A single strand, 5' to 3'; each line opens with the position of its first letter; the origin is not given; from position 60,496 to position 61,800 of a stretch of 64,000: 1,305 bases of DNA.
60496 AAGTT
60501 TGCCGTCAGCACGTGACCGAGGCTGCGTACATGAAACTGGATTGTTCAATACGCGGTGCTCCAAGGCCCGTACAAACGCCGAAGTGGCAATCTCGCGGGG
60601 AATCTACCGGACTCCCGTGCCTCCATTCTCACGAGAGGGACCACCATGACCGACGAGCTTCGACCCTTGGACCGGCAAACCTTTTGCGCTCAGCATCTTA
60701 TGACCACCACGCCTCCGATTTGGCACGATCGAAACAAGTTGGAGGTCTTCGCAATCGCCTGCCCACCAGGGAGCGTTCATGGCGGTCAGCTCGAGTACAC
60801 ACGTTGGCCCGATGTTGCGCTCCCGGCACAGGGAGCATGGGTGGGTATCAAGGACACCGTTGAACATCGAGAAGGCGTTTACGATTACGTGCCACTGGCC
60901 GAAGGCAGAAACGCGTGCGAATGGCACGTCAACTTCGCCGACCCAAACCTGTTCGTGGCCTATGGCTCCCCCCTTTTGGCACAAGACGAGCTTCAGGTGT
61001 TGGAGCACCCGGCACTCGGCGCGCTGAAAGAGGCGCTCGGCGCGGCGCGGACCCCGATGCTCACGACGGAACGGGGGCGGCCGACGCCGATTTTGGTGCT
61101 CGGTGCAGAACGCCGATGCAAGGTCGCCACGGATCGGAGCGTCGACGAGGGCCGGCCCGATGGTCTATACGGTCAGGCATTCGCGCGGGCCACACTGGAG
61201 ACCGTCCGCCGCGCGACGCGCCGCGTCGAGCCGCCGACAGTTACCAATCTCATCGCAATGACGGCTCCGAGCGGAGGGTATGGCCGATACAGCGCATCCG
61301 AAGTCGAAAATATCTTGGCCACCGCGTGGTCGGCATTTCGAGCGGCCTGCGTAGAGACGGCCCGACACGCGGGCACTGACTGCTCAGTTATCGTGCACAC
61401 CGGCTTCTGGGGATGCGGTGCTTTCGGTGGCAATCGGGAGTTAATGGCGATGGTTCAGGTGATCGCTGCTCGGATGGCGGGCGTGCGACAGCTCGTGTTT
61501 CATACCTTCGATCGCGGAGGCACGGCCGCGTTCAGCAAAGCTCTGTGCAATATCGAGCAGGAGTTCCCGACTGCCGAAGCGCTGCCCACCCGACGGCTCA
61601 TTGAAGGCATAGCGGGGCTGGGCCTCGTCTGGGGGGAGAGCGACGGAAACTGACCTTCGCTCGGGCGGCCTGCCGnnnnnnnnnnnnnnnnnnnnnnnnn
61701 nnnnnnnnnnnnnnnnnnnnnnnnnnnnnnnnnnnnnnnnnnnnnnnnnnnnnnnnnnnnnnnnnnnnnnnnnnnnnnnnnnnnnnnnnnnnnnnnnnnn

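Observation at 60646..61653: Eukaryote-type PARG homolog with a degenerate catalytic signature, at the edge of a lower-GC patch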

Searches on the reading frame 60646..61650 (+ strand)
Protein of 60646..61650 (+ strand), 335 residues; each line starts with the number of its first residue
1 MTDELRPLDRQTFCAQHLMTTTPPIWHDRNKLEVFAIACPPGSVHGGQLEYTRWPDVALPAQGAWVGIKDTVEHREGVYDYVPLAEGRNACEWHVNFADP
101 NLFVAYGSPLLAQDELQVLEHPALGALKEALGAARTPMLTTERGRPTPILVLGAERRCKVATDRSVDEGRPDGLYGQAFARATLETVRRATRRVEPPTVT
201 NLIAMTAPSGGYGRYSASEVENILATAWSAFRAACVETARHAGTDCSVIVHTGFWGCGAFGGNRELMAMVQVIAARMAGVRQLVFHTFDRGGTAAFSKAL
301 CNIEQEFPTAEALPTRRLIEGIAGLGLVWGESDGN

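Call 4: search_protein_families(library=pfam, proteins=[window:60646-61650:+], max_evalue=1)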
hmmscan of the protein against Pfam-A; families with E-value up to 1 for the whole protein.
window:60646-61650:+ (335 aa): 1 family
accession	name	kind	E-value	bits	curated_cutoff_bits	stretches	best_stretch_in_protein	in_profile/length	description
PF05028.20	PARG_cat_C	-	8.6e-13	48.8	26.3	1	201-290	116-202/207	Poly (ADP-ribose) glycohydrolase (PARG), Macro domain fold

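Call 5: search_protein_families(library=ncbifam, proteins=[window:60646-61650:+], max_evalue=1)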
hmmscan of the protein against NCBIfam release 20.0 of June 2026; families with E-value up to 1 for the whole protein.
window:60646-61650:+ (335 aa): 1 family
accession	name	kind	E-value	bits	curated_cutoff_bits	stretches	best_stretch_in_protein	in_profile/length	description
TIGR02452.1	TIGR02452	hypoth_equivalog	0.001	18.6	50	1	195-292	157-256/266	TIGR02452 family protein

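Call 6: search_protein_families(library=padloc, proteins=[window:60646-61650:+], max_evalue=1)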
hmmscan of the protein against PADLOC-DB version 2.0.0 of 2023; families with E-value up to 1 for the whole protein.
window:60646-61650:+ (335 aa): 0 families

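Call 7: search_solved_structures(query=window:60646-61650:+, max_evalue=10, show_alignments=3)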
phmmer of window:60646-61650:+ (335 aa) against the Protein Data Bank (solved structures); distinct sequences matched with E-value up to 10: 15.
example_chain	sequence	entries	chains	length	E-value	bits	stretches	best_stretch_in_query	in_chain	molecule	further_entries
6oak_A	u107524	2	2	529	3.7e-06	29.6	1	249-289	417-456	Poly(ADP-ribose) glycohydrolase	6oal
4a0d_A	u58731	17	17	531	4e-06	29.5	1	249-289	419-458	POLY(ADP-RIBOSE) GLYCOHYDROLASE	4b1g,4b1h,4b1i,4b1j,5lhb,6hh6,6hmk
6o9x_A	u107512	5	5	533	4e-06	29.5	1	249-289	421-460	Poly(ADP-ribose) glycohydrolase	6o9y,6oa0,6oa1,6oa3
5a7r_A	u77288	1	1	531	4.2e-06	29.5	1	249-289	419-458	POLY(ADP-RIBOSE) GLYCOHYDROLASE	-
4fc2_A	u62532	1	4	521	4.4e-06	29.4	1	249-289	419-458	Poly(ADP-ribose) glycohydrolase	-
4na0_A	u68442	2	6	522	4.4e-06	29.4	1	249-289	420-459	Poly(ADP-ribose) glycohydrolase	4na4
4na5_A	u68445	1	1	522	4.5e-06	29.4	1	249-289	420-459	Poly(ADP-ribose) glycohydrolase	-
4n9y_A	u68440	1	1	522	4.5e-06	29.4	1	249-289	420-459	Poly(ADP-ribose) glycohydrolase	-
4n9z_A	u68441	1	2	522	4.6e-06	29.3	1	249-289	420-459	Poly(ADP-ribose) glycohydrolase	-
4na6_A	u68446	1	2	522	4.6e-06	29.3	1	249-289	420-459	Poly(ADP-ribose) glycohydrolase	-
3uek_A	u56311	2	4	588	1.2e-05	27.9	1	249-289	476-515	Poly(ADP-ribose) glycohydrolase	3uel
8adj_A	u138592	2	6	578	0.0013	21.3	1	250-289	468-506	Poly(ADP-ribose) glycohydrolase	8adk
4epq_A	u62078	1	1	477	0.39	13.1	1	249-289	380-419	Poly(ADP-ribose) glycohydrolase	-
4epp_A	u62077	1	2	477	0.41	13.1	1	249-289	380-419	Poly(ADP-ribose) glycohydrolase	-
4l2h_A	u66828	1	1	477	0.41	13.1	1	249-289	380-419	Poly(ADP-ribose) glycohydrolase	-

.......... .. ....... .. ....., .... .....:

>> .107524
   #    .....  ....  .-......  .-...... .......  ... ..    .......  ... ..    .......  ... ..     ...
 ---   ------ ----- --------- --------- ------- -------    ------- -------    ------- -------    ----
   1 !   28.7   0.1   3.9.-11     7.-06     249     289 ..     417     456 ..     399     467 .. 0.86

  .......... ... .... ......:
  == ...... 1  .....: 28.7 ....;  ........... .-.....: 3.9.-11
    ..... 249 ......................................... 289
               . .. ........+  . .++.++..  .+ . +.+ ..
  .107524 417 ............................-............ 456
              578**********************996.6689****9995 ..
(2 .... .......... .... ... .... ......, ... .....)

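Call 8: find_homologous_proteins(query=window:60646-61650:+, max_evalue=0.001)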
Query window:60646-61650:+ (335 aa): 2034 proteins with E <= 0.001 among 8000 candidates; the best 120 are listed.
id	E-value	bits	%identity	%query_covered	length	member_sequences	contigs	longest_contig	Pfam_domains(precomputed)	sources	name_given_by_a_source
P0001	3.9e-228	774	100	100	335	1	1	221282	PF05028.21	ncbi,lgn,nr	ncbi:MAG TPA: hypothetical protein VFW66_08420 [Gemmatimonadales bacterium]|nr:hypothetical protein 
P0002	2.0e-142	493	67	100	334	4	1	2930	PF05028.21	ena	-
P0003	2.0e-138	479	65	100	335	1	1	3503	PF05028.21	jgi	jgi:hypothetical protein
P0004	1.8e-137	476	64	100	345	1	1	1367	PF05028.21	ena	-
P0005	1.0e-125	438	60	100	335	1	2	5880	PF05028.21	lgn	-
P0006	9.7e-120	418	57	100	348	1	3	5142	PF05028.21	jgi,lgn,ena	jgi:hypothetical protein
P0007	2.3e-119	417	57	100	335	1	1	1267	PF05028.21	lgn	-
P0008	1.0e-118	415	58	100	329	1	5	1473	PF05028.21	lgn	-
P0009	9.6e-118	411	59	98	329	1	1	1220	PF05028.21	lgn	-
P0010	1.7e-117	411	57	100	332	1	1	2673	PF05028.21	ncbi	-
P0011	4.7e-117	409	57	100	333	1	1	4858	PF05028.21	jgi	jgi:hypothetical protein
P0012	9.1e-117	408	58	99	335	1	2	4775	PF05028.21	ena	-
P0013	9.5e-117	408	56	100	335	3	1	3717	PF05028.21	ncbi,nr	ncbi:MAG: hypothetical protein E4G90_01965 [Gemmatimonadales bacterium]|nr:MAG: hypothetical protein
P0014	1.2e-116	408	58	98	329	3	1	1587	PF05028.21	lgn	-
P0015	2.3e-116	407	56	100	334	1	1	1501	PF05028.21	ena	-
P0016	2.5e-116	407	57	100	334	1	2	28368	PF05028.21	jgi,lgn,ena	jgi:hypothetical protein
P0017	8.5e-116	405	58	99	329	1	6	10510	PF05028.21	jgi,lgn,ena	-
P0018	2.3e-115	404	55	99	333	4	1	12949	PF05028.21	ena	-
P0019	2.6e-115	403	55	100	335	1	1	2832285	PF05028.21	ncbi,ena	-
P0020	4.5e-115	403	57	98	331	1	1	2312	PF05028.21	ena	-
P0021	6.3e-115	402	57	100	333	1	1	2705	PF05028.21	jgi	jgi:hypothetical protein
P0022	6.4e-115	402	56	100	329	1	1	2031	PF05028.21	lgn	-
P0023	8.3e-115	402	55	99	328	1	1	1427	PF05028.21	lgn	-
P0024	1.0e-114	401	57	98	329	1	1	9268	PF05028.21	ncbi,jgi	jgi:hypothetical protein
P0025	1.1e-114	401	58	98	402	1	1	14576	PF05028.21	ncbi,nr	ncbi:MAG: hypothetical protein HY690_10640 [Chloroflexi bacterium]|nr:hypothetical protein [Chlorofl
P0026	2.8e-114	400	56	100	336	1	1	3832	PF05028.21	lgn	-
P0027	3.5e-114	400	56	98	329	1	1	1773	PF05028.21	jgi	-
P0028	4.0e-114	399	55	100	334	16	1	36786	PF05028.21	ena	-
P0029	1.8e-113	397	55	100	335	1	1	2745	PF05028.21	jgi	jgi:hypothetical protein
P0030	4.0e-113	396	55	100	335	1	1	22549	PF05028.21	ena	-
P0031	5.7e-113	396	57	100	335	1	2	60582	PF05028.21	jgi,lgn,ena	-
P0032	1.2e-112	395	55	100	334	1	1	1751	PF05028.21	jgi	-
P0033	1.2e-112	395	56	98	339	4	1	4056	PF05028.21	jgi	jgi:hypothetical protein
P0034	1.4e-112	394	56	100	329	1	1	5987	PF05028.21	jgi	-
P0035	2.5e-112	394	54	100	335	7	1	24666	PF05028.21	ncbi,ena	-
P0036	4.5e-112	393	54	100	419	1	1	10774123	PF05028.21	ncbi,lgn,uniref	ncbi:hypothetical protein V5E97_21570 [Singulisphaera sp. Ch08]|uniref:PARG catalytic Macro domain-c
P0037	6.2e-112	392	58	95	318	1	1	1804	PF05028.21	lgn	-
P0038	6.8e-112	392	57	95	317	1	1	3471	PF05028.21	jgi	jgi:hypothetical protein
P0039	2.0e-111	391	57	98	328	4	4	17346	PF05028.21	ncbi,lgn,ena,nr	ncbi:MAG TPA: hypothetical protein PLS90_09185 [Candidatus Sumerlaeota bacterium]|nr:hypothetical pr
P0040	5.0e-111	389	57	100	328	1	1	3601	PF05028.21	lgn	-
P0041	6.6e-111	389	53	99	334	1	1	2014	PF05028.21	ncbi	-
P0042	7.3e-111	389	54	98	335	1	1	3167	PF05028.21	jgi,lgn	jgi:hypothetical protein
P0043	8.7e-111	389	58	100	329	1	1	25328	PF05028.21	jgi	jgi:hypothetical protein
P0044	1.2e-110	388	53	100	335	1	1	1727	PF05028.21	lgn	-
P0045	3.2e-110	387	55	98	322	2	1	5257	PF05028.21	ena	-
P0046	3.5e-110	387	54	100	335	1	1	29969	PF05028.21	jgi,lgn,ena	-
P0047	6.7e-110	386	52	99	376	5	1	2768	PF05028.21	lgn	-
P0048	6.9e-110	386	55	98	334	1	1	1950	PF05028.21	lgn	-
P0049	8.3e-110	385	52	100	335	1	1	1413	PF05028.21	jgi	-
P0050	9.6e-110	385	53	100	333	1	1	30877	PF05028.21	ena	-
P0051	1.0e-109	385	56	100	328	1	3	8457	PF05028.21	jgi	jgi:hypothetical protein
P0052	1.2e-109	385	53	100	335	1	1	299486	PF05028.21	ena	-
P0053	1.2e-109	385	56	100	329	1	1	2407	PF05028.21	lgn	-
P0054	1.3e-109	385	55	100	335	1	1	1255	PF05028.21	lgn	-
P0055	1.7e-109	384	55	98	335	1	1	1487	PF05028.21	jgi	jgi:hypothetical protein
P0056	1.9e-109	384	56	98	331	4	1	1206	PF05028.21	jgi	jgi:hypothetical protein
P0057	2.4e-109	384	53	100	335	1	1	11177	PF05028.21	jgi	-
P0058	2.7e-109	384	55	98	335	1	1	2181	PF05028.21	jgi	-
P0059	2.9e-109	384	56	98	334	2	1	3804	PF05028.21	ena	-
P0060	3.4e-109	383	52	100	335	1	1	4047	PF05028.21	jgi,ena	-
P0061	3.6e-109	383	55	100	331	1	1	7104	PF05028.21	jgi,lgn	jgi:hypothetical protein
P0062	3.9e-109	383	53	100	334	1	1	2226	PF05028.21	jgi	jgi:hypothetical protein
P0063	6.1e-109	382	53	100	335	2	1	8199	PF05028.21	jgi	-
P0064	6.4e-109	382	56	98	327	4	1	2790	PF05028.21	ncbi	-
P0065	7.1e-109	382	54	98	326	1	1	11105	PF05028.21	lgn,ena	-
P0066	1.3e-108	381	54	100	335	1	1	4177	PF05028.21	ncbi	-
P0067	1.3e-108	381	54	99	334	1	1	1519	PF05028.21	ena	-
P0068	1.4e-108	381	54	98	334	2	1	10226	PF05028.21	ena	-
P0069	1.6e-108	381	54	100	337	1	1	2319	PF05028.21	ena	-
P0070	1.8e-108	381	55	98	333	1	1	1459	PF05028.21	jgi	jgi:hypothetical protein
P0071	1.9e-108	381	54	100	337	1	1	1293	PF05028.21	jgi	jgi:hypothetical protein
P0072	1.9e-108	381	55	100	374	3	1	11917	PF05028.21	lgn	-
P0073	2.3e-108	381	52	100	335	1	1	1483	PF05028.21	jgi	jgi:hypothetical protein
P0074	2.4e-108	380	55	100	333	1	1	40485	PF05028.21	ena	-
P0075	2.9e-108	380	52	99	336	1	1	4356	PF05028.21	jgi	jgi:hypothetical protein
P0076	3.9e-108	380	54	100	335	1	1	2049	PF05028.21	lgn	-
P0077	4.2e-108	380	54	100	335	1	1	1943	PF05028.21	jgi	jgi:Poly (ADP-ribose) glycohydrolase (PARG)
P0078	4.4e-108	380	55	99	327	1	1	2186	PF05028.21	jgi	jgi:hypothetical protein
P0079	4.6e-108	380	54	98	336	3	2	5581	PF05028.21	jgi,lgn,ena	-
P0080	8.1e-108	379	54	100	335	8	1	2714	PF05028.21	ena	-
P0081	8.5e-108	379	53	100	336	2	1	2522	PF05028.21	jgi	-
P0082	1.2e-107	378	54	100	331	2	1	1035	PF05028.21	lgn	-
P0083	1.5e-107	378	55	98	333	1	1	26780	PF05028.21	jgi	jgi:hypothetical protein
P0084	1.6e-107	378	53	100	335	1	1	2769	PF05028.21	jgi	jgi:hypothetical protein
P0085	1.7e-107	378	55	99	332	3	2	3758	PF05028.21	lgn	-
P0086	1.9e-107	378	53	99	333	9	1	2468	PF05028.21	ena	-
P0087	1.9e-107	378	52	100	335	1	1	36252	PF05028.21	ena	-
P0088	2.0e-107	377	56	98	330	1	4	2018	PF05028.21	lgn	-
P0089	2.2e-107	377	54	98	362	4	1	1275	PF05028.21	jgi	-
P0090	2.7e-107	377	53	100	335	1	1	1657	PF05028.21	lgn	-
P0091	3.2e-107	377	55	98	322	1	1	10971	PF05028.21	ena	-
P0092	3.8e-107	377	52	100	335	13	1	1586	PF05028.21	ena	-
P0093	4.0e-107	376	53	100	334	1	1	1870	PF05028.21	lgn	-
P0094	4.4e-107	376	54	100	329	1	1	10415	PF05028.21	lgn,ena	-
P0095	4.9e-107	376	54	100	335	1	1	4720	PF05028.21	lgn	-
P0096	5.2e-107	376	52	100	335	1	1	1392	PF05028.21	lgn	-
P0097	6.2e-107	376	54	100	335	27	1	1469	PF05028.21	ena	-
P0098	8.3e-107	375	53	98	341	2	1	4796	PF05028.21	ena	-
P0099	9.6e-107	375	55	98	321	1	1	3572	PF05028.21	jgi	jgi:hypothetical protein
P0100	1.1e-106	375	54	100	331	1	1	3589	PF05028.21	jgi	jgi:Poly (ADP-ribose) glycohydrolase (PARG), Macro domain fold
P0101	1.4e-106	375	55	100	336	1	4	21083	PF05028.21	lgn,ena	-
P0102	1.6e-106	374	55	98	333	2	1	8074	PF05028.21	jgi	-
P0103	1.9e-106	374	52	99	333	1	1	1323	PF05028.21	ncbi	-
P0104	2.4e-106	374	55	98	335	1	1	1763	PF05028.21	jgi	jgi:Poly (ADP-ribose) glycohydrolase (PARG)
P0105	2.6e-106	374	53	100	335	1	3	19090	PF05028.21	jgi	jgi:Poly (ADP-ribose) glycohydrolase (PARG)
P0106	3.8e-106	373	53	98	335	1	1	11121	PF05028.21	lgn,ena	-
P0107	4.1e-106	373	54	99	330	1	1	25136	PF05028.21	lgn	-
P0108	4.2e-106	373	53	99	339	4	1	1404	PF05028.21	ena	-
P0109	4.8e-106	373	55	98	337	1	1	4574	PF05028.21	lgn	-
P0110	5.2e-106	373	54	99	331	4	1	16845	PF05028.21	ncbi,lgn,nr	ncbi:MAG: hypothetical protein HY013_10470 [Candidatus Solibacter usitatus]|nr:hypothetical protein 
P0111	5.4e-106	373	54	98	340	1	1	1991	PF05028.21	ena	-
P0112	5.9e-106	373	50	99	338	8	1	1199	PF05028.21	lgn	-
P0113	7.6e-106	372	52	99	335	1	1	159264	PF05028.21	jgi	jgi:Poly (ADP-ribose) glycohydrolase (PARG), Macro domain fold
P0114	7.6e-106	372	53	100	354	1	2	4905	PF05028.21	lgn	-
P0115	7.7e-106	372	56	100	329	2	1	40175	PF05028.21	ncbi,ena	-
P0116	8.0e-106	372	55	95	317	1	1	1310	PF05028.21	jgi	jgi:hypothetical protein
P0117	9.7e-106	372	53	99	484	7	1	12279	PF22784.2,PF14566.12,PF05028.21,PF22741.2,PF22785.2,PF00782.26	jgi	jgi:protein-tyrosine phosphatase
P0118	1.0e-105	372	55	99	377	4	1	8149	PF05028.21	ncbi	-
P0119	1.1e-105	372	53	99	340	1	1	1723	PF05028.21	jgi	jgi:hypothetical protein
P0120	1.3e-105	372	53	98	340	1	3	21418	PF05028.21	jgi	jgi:hypothetical protein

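Call 13: find_encoding_contigs(protein=P0019, flank=8000, max_places=2)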
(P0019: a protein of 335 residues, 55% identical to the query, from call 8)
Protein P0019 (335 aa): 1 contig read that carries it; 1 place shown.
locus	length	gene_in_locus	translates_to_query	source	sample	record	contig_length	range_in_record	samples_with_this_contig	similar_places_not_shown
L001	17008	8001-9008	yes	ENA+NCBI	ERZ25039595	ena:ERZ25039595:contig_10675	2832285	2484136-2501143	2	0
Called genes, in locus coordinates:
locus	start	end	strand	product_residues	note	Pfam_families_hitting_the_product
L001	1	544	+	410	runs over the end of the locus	PF01841:Transglut_core (weak)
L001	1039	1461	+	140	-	-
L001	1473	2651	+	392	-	-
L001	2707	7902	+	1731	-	PF11614:FixG_C (faint)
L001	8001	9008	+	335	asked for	PF05028:PARG_cat_C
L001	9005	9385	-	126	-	-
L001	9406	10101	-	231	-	-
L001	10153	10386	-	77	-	-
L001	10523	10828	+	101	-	PF00550:PP-binding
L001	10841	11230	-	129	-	PF00892:EamA (weak)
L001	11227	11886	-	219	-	PF00155:Aminotran_1_2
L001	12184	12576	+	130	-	-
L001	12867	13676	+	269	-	-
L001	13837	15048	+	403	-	PF00109:ketoacyl-synt, PF02801:Ketoacyl-synt_C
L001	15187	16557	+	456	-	PF02463:SMC_N (faint), PF13304:AAA_21, PF13175:AAA_15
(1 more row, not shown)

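Call 14: find_encoding_contigs(protein=P0036, flank=8000, max_places=2)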
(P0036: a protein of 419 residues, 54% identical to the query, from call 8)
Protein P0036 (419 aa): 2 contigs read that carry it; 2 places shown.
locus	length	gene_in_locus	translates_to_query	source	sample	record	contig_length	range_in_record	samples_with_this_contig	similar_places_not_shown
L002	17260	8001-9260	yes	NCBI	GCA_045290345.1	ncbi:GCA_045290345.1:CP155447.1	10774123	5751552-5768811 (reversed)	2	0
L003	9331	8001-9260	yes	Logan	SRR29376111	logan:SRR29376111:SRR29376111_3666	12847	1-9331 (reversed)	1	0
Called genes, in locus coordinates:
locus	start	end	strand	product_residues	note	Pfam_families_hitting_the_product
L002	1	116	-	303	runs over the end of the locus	PF02749:QRPTase_N, PF01729:QRPTase_C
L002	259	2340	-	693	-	PF00270:DEAD (faint), PF04851:ResIII, PF17757:UvrB_inter, PF27431:UvrB_3rd, PF00271:Helicase_C, PF12344:UvrB, PF02151:UVR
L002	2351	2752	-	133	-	PF03934:T2SSK, PF12836:HHH_3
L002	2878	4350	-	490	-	PF13646:HEAT_2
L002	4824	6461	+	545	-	PF00089:Trypsin, PF13365:Trypsin_2, PF00595:PDZ (weak), PF13180:PDZ_2, PF17820:PDZ_6, PF13180:PDZ_2, PF17820:PDZ_6 (weak)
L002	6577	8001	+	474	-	PF00072:Response_reg, PF00158:Sigma54_activat, PF14532:Sigma54_activ_2, PF07728:AAA_5, PF25601:AAA_lid_14, PF02954:HTH_8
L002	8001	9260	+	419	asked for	PF05028:PARG_cat_C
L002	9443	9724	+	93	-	PF18731:HEPN_Swt1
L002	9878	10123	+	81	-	-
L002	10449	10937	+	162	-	-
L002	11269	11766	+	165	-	-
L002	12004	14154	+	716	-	PF13414:TPR_11, PF13432:TPR_16, PF00515:TPR_1 (weak), PF13424:TPR_12 (weak), PF13432:TPR_16 (weak), PF13371:TPR_9 (weak), PF13414:TPR_11 (weak), PF00004:AAA, +6 more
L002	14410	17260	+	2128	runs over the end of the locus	PF00005:ABC_tran (faint), PF01443:Viral_helicase1 (faint), PF02463:SMC_N (faint), PF03193:RsgA_GTPase (faint), PF17760:UvrA_inter, PF17755:UvrA_DNA-bind, PF17760:UvrA_inter, PF17755:UvrA_DNA-bind, +9 more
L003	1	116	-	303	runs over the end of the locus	PF02749:QRPTase_N, PF01729:QRPTase_C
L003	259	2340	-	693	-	PF00270:DEAD (faint), PF04851:ResIII, PF17757:UvrB_inter, PF27431:UvrB_3rd, PF00271:Helicase_C, PF12344:UvrB, PF02151:UVR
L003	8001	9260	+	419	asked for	PF05028:PARG_cat_C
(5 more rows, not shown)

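Call 15: search_protein_representatives(protein=window:60646-61650:+)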
Query: 335 residues. Proteins with E-value up to 0.001 (for the whole library): 1282; up to 1e-10: 797; up to 1e-30: 359. The best 150 are listed.
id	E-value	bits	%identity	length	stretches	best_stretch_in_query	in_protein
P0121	4.8e-111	387.7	40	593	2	8-335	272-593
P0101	4.5e-107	374.6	55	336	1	1-335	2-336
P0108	1.3e-106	373.1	54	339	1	5-335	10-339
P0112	1.9e-106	372.6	50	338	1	5-334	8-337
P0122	6.0e-102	357.8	52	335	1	6-335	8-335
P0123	1.2e-101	356.7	54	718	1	12-335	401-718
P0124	3.0e-101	355.5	53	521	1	6-335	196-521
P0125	3.8e-94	332.1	47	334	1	4-335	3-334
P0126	4.6e-94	331.8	50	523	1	4-334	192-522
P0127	7.9e-91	321.2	52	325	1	7-335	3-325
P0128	3.1e-90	319.3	46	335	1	1-334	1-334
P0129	6.3e-90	318.3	47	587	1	6-335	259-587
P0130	8.8e-90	317.8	50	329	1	1-335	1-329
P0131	1.7e-87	310.3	49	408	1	6-335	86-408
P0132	3.2e-85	302.8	47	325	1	4-332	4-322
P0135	5.5e-84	298.7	50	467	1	10-335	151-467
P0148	1.8e-73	264.2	47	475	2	6-242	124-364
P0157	7.3e-70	252.3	47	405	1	10-334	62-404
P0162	1.3e-68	248.2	47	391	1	10-335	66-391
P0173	8.8e-67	242.2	43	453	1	14-335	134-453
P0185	3.6e-63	230.3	50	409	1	6-249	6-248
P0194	1.1e-61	225.4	40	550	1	13-335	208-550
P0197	3.0e-61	224.0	41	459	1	10-334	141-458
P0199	5.1e-61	223.2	44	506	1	36-335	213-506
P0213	5.5e-59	216.5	38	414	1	7-334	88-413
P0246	1.6e-54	201.8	41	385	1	11-335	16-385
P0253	2.1e-53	198.1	45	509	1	20-287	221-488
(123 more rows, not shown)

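Call 16: find_encoding_contigs(protein=P0052, flank=8000, max_places=2)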
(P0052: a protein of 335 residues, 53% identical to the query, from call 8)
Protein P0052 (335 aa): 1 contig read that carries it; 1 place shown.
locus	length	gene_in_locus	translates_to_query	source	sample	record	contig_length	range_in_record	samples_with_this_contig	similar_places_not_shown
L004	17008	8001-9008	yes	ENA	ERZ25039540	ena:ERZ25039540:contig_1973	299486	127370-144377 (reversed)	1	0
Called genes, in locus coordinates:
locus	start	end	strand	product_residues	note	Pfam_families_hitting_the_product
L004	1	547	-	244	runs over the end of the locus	PF00144:Beta-lactamase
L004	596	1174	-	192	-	PF06197:DUF998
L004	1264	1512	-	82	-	-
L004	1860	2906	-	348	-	PF01073:3Beta_HSD, PF01370:Epimerase, PF02719:Polysacc_synt_2 (faint), PF05368:NmrA (weak), PF07993:NAD_binding_4 (weak), PF13460:NAD_binding_10, PF16363:GDP_Man_Dehyd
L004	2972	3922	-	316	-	-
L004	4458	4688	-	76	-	-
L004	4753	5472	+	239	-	-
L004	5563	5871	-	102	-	-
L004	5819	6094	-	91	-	-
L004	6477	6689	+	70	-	PF17761:DUF1016_N (weak)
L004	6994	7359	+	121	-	PF17761:DUF1016_N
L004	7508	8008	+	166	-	-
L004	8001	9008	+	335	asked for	PF05028:PARG_cat_C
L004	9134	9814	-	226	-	-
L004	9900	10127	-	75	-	-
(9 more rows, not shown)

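Call 17: find_encoding_contigs(protein=P0113, flank=8000, max_places=2)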
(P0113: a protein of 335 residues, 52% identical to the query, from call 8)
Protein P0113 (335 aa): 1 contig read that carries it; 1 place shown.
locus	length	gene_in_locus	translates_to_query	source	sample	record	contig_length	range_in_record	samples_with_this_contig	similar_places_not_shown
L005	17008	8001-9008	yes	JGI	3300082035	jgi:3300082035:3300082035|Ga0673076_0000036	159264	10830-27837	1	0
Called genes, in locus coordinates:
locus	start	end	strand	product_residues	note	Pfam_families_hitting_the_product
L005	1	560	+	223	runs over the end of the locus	-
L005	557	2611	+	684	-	PF07728:AAA_5 (faint), PF01443:Viral_helicase1, PF09848:SLFN-g3_helicase (weak), PF13086:AAA_11 (faint), PF13245:AAA_19, PF13604:AAA_30, PF01443:Viral_helicase1 (weak), PF13538:UvrD_C_2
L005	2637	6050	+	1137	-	PF13643:DUF4145 (weak), PF04313:HSDR_N (weak), PF00270:DEAD, PF04851:ResIII, PF18766:SWI2_SNF2, PF00271:Helicase_C (weak), PF08463:EcoEI_R_C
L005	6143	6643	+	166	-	PF14384:BrnA_antitoxin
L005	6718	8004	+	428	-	PF07690:MFS_1, PF00854:PTR2 (faint), PF07690:MFS_1 (weak)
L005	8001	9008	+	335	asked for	PF05028:PARG_cat_C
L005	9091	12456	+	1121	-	PF07686:V-set (faint), PF01483:P_proprotein (faint), PF07679:I-set (faint), PF13715:CarbopepD_reg_2 (faint), PF18962:Por_Secre_tail (faint), PF13860:FlgD_ig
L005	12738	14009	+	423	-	PF00691:OmpA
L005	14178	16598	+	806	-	PF13860:FlgD_ig (weak), PF18962:Por_Secre_tail (weak)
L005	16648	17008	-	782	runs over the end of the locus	-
